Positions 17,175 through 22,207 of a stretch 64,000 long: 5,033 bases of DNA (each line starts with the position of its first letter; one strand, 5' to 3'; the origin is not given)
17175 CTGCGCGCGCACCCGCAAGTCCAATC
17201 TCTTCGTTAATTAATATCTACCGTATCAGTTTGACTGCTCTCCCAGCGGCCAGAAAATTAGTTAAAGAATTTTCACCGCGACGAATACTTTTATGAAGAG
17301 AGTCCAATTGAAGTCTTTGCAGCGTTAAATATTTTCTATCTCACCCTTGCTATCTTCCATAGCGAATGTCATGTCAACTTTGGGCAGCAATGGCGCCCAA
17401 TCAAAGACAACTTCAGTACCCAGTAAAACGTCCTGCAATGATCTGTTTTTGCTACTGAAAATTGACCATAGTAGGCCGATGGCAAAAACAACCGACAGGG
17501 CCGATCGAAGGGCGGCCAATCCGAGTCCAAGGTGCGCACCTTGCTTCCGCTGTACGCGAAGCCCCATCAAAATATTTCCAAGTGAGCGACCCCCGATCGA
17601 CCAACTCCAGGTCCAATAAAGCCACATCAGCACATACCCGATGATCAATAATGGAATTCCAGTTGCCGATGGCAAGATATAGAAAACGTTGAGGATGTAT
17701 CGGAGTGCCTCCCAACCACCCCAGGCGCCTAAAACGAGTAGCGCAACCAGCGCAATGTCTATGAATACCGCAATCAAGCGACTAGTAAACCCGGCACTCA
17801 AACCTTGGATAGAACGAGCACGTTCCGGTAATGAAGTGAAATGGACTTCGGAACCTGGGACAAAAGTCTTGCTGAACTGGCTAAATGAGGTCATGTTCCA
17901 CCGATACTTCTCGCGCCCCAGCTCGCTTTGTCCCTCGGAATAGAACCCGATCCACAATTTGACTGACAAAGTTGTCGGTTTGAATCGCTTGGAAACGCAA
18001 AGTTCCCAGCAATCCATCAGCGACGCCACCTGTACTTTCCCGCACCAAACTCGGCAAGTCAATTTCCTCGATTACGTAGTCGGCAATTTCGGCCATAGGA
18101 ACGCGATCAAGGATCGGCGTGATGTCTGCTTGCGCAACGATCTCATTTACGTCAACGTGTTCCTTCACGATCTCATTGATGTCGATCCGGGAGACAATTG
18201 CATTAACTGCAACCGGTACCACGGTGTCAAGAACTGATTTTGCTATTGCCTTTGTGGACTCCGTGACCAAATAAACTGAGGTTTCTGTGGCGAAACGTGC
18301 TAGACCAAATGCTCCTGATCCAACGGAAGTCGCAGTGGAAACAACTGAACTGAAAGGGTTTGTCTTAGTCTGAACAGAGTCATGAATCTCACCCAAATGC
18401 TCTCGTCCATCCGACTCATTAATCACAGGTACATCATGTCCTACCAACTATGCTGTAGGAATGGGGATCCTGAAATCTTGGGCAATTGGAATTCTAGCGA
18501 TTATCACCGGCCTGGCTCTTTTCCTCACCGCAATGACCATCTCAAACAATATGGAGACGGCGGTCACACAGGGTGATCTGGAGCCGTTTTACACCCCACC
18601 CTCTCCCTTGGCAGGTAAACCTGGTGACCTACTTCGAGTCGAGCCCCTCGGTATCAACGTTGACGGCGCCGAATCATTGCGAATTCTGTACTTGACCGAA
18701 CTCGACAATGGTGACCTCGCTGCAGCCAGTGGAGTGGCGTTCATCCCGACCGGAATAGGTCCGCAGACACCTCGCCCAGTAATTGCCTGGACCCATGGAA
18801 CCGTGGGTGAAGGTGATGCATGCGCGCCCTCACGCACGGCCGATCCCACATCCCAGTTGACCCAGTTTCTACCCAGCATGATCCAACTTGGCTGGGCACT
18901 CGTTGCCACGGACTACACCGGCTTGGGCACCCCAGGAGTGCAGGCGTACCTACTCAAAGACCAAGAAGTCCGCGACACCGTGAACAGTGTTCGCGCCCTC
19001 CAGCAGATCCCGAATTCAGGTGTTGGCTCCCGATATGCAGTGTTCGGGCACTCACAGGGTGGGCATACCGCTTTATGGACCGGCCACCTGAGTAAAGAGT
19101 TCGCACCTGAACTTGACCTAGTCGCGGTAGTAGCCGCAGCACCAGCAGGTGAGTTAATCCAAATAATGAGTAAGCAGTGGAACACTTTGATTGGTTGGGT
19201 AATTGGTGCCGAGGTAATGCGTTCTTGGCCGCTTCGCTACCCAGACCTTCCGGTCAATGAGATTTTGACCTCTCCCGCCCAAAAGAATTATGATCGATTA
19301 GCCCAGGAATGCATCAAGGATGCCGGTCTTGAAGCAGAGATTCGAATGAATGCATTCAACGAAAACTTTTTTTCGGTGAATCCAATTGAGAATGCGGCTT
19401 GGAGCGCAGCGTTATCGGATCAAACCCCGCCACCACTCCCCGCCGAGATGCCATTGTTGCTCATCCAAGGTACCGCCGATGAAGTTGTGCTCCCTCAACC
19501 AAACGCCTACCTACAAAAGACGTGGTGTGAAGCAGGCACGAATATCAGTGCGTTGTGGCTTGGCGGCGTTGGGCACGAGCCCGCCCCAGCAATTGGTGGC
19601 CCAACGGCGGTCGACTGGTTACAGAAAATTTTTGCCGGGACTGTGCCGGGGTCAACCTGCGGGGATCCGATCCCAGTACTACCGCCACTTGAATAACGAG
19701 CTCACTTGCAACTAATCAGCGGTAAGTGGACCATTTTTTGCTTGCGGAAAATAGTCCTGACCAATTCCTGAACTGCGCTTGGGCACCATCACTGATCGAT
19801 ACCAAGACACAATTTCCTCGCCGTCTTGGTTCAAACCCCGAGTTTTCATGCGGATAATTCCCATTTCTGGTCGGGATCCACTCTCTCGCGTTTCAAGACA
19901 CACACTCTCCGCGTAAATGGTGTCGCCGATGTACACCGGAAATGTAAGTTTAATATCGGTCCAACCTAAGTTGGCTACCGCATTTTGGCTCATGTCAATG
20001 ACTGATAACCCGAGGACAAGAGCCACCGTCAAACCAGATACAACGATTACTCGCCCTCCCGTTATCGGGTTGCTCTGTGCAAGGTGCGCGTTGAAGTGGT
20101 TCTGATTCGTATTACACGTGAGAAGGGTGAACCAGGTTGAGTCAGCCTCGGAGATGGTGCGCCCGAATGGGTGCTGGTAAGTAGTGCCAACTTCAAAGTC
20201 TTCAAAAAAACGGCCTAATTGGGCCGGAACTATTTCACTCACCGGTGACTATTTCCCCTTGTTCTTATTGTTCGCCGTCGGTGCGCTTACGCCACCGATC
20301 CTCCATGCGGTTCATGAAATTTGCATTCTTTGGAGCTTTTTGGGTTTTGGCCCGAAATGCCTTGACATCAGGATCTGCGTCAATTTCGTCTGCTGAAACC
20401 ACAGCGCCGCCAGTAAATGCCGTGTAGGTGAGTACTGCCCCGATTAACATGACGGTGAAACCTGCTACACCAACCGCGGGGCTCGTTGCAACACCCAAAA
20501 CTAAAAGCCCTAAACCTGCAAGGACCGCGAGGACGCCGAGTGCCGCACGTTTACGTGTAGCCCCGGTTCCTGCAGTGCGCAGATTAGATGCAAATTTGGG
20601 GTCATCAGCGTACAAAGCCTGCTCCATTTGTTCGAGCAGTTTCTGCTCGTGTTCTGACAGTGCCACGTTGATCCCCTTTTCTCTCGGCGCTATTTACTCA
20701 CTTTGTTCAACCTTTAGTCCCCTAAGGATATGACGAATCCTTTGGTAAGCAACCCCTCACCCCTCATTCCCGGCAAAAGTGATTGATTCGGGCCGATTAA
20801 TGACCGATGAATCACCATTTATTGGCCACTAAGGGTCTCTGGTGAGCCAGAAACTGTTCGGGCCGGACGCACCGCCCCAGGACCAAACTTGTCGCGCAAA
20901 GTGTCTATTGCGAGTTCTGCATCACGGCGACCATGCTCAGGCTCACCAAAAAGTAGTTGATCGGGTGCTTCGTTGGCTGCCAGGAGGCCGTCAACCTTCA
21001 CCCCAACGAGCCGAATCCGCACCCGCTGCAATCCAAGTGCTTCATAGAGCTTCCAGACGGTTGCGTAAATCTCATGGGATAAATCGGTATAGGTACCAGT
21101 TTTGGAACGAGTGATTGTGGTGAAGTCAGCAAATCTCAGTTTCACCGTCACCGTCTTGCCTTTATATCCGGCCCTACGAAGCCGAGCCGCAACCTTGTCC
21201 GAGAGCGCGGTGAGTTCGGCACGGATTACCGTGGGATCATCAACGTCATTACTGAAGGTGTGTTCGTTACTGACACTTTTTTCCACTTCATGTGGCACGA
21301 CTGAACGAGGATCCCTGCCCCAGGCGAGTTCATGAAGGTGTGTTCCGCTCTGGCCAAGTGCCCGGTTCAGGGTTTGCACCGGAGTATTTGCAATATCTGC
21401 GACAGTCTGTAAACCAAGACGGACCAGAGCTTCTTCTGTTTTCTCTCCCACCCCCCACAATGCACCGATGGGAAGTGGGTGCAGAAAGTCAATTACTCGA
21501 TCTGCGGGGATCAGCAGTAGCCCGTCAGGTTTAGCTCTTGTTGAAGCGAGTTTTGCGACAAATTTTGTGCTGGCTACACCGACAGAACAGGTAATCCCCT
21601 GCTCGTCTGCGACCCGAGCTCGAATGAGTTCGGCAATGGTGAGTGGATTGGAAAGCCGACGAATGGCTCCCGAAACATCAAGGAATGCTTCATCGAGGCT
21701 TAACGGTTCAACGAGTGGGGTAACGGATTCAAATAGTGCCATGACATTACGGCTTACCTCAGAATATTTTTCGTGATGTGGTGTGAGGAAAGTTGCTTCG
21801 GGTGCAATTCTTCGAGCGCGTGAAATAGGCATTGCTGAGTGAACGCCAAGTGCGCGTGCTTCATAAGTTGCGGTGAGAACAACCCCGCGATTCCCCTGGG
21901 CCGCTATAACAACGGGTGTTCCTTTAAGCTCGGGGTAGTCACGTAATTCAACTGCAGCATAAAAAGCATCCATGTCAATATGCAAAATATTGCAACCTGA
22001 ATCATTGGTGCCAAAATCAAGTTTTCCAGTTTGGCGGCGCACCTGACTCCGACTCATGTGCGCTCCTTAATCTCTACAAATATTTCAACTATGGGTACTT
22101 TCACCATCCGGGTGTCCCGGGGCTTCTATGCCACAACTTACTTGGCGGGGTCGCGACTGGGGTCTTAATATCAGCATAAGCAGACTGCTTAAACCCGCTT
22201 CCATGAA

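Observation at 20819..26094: Non-canonical damage-inducible polymerase cassette: HEPN-like protein + DnaE-family polymerase + active Pol IV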

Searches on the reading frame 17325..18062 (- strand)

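Call 24: search_protein_families(library=pfam, proteins=[window:17325-18062:-], max_evalue=0.001)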
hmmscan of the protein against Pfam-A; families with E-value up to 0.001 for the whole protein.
window:17325-18062:- (245 aa): 1 family
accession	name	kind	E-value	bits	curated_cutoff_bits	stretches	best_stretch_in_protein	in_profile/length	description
PF06271.18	RDD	-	1.8e-16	61.1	24.1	1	90-214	2-136/137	RDD family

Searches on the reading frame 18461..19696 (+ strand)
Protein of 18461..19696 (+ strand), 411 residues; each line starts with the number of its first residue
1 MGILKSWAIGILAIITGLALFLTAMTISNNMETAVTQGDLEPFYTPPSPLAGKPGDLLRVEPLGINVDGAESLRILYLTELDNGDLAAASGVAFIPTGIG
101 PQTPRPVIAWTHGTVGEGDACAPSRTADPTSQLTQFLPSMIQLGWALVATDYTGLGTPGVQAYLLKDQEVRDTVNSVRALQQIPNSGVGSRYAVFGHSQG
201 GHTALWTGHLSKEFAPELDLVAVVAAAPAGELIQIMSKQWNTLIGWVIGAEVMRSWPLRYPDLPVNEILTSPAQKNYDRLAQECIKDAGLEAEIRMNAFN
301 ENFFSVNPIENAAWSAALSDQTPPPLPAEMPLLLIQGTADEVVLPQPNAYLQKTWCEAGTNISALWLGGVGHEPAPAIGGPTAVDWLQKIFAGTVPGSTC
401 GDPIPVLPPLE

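Call 24: search_protein_families(library=pfam, proteins=[window:18461-19696:+], max_evalue=0.001)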
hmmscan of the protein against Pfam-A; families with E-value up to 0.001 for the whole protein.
window:18461-19696:+ (411 aa): 4 families
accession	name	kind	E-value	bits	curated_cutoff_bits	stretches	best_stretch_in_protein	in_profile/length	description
PF03583.20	LIP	-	2.2e-22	80.2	23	1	136-395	18-282/286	Secretory lipase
PF12146.15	Hydrolase_4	-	4.1e-11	43.1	27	1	133-351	20-213/239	Serine aminopeptidase, S33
PF00326.27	Peptidase_S9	-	3.6e-06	27.1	22.6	0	142-209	12-83/213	Prolyl oligopeptidase family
PF12697.13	Abhydrolase_6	-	9.3e-06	26.9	26.3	1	144-352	27-188/217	Alpha/beta hydrolase family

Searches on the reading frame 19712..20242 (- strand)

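Call 24: search_protein_families(library=pfam, proteins=[window:19712-20242:-], max_evalue=0.001)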
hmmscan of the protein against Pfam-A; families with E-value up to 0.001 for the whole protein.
window:19712-20242:- (176 aa): 2 families
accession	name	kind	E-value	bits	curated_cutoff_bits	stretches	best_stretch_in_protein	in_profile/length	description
PF19315.5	MC_hydratase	-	3.3e-20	73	26.5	1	10-158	21-169/353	Mesaconyl-CoA hydratase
PF01575.25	MaoC_dehydratas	-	1.1e-11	44.8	27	1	18-121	6-107/123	MaoC like domain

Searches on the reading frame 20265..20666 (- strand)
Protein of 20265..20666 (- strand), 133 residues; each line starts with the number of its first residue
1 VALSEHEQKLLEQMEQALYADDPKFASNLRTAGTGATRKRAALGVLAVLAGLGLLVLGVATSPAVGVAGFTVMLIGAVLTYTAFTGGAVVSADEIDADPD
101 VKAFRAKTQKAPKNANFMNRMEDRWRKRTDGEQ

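Call 24: search_protein_families(library=pfam, proteins=[window:20265-20666:-], max_evalue=0.001)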
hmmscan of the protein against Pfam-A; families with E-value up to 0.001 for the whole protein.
window:20265-20666:- (133 aa): 2 families
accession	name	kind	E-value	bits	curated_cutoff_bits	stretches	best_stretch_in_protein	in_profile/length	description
PF11239.13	DUF3040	-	3e-27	95.1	24.7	1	1-78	1-83/84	Protein of unknown function (DUF3040)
PF19762.4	DUF6249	-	0.00078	19.8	33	0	5-84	25-101/104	Domain of unknown function (DUF6249)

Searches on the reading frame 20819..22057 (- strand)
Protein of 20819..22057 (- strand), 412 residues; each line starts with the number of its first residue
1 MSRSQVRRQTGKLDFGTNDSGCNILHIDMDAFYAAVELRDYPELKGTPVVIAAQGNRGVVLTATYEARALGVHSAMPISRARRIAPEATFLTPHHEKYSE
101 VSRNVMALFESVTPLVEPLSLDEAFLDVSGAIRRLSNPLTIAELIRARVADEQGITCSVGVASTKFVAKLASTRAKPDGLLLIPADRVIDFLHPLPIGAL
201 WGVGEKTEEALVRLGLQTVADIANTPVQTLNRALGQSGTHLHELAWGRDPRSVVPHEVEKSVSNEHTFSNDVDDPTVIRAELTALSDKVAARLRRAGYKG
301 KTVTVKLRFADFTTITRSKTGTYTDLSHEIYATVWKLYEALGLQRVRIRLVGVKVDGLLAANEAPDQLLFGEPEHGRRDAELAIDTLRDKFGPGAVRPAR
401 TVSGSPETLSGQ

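Call 5: search_protein_families(library=ncbifam, proteins=[window:20819-22057:-], max_evalue=0.01)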
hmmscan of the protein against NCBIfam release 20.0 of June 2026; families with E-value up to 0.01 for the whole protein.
window:20819-22057:- (412 aa): 10 families
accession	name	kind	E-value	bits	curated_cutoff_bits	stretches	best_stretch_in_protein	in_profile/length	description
NF003015.0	PRK03858.1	subfamily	2.5e-109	366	367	1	22-403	7-387/399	DNA polymerase IV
NF002677.0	PRK02406.1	equivalog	1.4e-108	363.1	256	1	23-361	7-346/357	DNA polymerase IV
NF002882.0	PRK03348.1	equivalog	1.5e-108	363.6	389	1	23-380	6-363/461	DNA polymerase IV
NF002751.0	PRK02794.1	equivalog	3e-107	359.1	371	1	23-403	39-419/425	DNA polymerase IV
NF010731.0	PRK14133.1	equivalog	5e-92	308.8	362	1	23-359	4-337/352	DNA polymerase IV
NF002848.0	PRK03103.1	subfamily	6.8e-86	288.3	381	1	22-402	4-392/410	DNA polymerase IV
NF002492.0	PRK01810.1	equivalog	3.4e-82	276.4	399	1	22-399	10-392/412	DNA polymerase IV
NF002883.0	PRK03352.1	equivalog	1.7e-73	247.8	330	1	24-356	7-340/347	DNA polymerase IV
NF002292.0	PRK01216.1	equivalog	4.1e-51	174.1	339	1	24-362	3-343/351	DNA polymerase IV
NF002955.0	PRK03609.1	subfamily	7.5e-31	107.5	431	1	27-230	5-214/422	translesion error-prone DNA polymerase V subunit UmuC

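Call 6: search_protein_families(library=pfam, proteins=[window:20819-22057:-], max_evalue=0.01)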
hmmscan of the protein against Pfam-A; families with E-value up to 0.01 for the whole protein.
window:20819-22057:- (412 aa): 4 families
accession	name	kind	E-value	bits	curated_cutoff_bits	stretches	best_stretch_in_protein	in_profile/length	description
PF00817.25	IMS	-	9.2e-50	168.8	23.2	1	27-172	1-147/148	impB/mucB/samB family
PF11799.13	IMS_C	-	2.1e-28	99.3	20.7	1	260-367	2-106/109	impB/mucB/samB family C-terminal domain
PF11798.14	IMS_HHH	-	6e-07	29.8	24.4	1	186-215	2-31/32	IMS family HHH motif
PF21999.2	IMS_HHH_1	-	4e-05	24.4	27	1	200-249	3-53/53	DNA polymerase-iota, thumb domain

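Call 16: find_encoding_contigs(protein=window:20819-22057:-, flank=10000, max_places=3)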
Protein window:20819-22057:- (412 aa): 1 contig read that carries it; 1 place shown.
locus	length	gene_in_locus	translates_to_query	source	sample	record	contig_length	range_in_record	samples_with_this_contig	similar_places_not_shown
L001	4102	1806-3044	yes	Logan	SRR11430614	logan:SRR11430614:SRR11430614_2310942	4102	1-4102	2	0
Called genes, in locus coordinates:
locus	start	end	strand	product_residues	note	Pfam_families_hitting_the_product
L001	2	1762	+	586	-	?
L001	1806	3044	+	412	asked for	PF00817:IMS, PF11798:IMS_HHH (weak), PF11799:IMS_C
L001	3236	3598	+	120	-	PF11239:DUF3040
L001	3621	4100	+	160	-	?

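Call 74: search_solved_structures(query=window:20819-22057:-, max_evalue=1e-20, show_alignments=1)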
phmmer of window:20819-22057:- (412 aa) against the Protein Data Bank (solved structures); distinct sequences matched with E-value up to 1e-20: 59.
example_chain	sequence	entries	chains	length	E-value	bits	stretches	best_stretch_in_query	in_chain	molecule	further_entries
7yll_A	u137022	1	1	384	7.2e-72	245.8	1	23-359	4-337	DNA polymerase IV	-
4ir1_F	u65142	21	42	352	1e-52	182.7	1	23-356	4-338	DNA polymerase IV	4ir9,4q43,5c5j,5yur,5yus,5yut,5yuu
4r8u_A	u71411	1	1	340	1.7e-52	182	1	23-355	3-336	DNA polymerase IV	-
4r8u_B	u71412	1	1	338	2.3e-52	181.6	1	24-353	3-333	DNA polymerase IV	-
4irc_F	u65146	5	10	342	6.8e-52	180.1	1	23-355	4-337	DNA polymerase IV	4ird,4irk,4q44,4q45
6jup_F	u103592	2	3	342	4.8e-51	177.3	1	23-355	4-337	DNA polymerase IV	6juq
6juq_A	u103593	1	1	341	5.6e-51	177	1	23-355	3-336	DNA polymerase IV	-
6jun_F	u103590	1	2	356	2.6e-48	168.3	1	24-361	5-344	DNA polymerase IV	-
6juo_A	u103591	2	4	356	1.3e-47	165.9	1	24-361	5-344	DNA polymerase IV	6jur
6jum_A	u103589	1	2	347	5.2e-47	164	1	24-356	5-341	DNA polymerase IV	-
4dez_A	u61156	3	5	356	1.8e-46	162.2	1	24-361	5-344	DNA polymerase IV 1 | DNA polymerase IV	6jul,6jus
1t94_A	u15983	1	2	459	9.5e-42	146.7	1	5-133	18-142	polymerase (DNA directed) kappa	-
2oh2_A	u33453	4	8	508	1.4e-41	146.1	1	5-133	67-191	DNA polymerase kappa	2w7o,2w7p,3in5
3pzp_A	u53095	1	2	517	1.5e-41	146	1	5-133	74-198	DNA polymerase kappa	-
5t14_A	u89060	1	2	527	1.6e-41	145.9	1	5-133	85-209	DNA polymerase kappa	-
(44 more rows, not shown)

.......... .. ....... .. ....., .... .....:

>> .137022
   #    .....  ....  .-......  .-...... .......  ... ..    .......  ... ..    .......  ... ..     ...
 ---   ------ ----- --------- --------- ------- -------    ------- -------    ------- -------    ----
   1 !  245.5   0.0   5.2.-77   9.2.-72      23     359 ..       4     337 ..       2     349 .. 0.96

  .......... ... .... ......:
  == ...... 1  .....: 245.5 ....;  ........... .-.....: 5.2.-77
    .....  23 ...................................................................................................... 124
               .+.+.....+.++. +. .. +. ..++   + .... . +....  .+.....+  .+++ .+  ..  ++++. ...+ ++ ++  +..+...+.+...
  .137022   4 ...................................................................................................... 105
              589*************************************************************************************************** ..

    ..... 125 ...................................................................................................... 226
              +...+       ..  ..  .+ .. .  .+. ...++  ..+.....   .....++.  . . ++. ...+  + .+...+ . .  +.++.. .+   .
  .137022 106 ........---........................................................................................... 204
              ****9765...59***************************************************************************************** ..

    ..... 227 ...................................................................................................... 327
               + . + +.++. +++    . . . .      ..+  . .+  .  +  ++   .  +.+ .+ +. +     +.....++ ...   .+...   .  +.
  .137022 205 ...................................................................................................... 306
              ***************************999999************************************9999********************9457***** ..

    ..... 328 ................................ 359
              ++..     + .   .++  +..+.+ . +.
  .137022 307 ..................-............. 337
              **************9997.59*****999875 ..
